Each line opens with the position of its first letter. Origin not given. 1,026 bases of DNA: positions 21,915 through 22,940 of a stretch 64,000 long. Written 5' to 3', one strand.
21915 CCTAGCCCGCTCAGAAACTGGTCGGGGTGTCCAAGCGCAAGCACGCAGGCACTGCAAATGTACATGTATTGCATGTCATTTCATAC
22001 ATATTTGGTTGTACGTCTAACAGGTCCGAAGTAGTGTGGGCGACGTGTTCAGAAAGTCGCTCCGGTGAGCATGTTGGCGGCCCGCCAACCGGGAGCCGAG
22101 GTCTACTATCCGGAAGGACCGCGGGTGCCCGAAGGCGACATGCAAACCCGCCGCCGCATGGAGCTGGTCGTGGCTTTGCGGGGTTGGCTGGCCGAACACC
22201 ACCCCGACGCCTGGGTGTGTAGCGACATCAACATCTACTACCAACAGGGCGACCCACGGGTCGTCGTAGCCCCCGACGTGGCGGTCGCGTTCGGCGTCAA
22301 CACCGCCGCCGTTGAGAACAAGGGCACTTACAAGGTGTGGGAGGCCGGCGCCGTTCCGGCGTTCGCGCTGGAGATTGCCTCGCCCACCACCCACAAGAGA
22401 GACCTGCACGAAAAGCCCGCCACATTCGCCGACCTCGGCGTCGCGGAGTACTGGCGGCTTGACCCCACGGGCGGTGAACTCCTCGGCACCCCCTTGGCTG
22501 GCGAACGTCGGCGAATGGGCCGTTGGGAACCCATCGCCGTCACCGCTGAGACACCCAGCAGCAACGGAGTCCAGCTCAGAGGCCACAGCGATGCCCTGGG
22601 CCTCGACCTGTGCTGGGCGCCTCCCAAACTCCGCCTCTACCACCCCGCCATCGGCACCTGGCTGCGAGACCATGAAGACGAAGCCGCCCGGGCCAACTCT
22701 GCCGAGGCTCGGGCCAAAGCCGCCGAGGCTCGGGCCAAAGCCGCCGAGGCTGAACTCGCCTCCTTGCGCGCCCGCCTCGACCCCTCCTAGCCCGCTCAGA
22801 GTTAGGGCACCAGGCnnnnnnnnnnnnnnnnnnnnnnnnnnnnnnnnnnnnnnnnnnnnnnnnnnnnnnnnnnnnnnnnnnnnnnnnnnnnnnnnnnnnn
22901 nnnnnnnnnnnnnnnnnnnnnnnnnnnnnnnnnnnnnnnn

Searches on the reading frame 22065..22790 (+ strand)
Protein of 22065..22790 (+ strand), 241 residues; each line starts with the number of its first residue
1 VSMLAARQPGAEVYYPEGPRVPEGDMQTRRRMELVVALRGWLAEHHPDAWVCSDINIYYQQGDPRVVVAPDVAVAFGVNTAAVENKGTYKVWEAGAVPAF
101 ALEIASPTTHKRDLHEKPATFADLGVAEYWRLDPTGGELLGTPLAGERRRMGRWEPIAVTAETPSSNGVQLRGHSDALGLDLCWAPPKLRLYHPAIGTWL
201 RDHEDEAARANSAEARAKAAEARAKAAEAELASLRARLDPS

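Call 21: search_protein_families(library=pfam, proteins=[window:22065-22790:+], max_evalue=0.001)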
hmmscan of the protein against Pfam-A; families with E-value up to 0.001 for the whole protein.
window:22065-22790:+ (241 aa): 1 family
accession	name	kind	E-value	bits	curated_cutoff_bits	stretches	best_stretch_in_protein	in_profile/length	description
PF05685.18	Uma2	-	3.8e-15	56.2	27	1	22-141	27-138/172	Putative restriction endonuclease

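Call 86: search_protein_families(library=ncbifam, proteins=[window:22065-22790:+], max_evalue=0.01)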
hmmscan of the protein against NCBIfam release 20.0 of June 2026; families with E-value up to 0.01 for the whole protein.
window:22065-22790:+ (241 aa): 0 families
